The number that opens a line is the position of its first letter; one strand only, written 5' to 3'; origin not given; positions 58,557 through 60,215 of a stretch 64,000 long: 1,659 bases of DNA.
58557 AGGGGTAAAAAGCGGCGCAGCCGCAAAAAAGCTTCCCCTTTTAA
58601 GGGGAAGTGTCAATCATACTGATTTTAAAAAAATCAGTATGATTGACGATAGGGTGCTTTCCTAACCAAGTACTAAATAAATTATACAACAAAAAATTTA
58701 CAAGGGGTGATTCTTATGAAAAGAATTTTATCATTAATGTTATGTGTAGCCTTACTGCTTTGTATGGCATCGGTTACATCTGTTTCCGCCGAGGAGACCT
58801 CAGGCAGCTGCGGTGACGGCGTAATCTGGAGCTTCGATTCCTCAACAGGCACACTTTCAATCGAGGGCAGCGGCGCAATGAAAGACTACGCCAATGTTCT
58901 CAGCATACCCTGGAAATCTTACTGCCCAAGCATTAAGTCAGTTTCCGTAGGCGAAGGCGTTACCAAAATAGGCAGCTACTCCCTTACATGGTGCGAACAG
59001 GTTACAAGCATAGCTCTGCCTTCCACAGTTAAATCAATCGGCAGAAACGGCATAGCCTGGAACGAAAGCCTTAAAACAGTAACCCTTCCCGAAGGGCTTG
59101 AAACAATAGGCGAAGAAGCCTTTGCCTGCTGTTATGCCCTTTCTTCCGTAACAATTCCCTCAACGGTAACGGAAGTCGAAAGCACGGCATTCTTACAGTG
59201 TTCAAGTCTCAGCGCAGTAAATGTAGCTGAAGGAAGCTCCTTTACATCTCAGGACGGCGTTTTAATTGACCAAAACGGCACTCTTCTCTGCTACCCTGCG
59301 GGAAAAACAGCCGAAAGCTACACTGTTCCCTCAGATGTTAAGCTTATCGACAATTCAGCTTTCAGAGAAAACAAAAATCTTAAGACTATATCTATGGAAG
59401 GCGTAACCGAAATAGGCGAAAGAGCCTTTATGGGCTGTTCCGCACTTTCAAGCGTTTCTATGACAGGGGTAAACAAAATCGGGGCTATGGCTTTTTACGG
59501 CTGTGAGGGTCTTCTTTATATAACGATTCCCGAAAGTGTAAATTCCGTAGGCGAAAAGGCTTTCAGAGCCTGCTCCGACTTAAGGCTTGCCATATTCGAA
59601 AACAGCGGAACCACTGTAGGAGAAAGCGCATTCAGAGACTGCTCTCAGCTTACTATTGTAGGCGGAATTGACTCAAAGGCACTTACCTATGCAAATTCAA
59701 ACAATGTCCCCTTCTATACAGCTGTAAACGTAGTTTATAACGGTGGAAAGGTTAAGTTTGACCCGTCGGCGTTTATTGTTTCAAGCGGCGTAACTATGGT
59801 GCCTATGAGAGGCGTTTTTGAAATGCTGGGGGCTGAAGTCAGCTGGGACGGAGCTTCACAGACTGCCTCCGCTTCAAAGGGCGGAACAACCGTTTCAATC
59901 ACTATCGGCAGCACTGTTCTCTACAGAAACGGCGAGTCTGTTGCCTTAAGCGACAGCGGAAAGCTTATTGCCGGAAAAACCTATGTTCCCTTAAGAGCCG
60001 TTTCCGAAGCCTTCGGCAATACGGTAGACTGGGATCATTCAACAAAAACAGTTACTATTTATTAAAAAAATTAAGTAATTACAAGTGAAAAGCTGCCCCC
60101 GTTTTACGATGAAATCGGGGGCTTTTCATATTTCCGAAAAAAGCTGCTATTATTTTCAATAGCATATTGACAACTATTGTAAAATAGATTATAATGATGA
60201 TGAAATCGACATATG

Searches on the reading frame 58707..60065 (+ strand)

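Call 56: search_protein_families(library=pfam, proteins=[window:58707-60065:+], max_evalue=0.001)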
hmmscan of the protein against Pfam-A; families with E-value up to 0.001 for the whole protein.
window:58707-60065:+ (452 aa): 2 families
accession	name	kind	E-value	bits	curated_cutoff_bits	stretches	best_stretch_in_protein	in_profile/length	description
PF13306.12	LRR_5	-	5.7e-49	165.7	27.7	2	202-315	13-126/127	BspA type Leucine rich repeat region (6 copies)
PF07833.16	Cu_amine_oxidN1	-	6.6e-34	116.6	24.2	1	344-451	2-108/108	Copper amine oxidase N-terminal domain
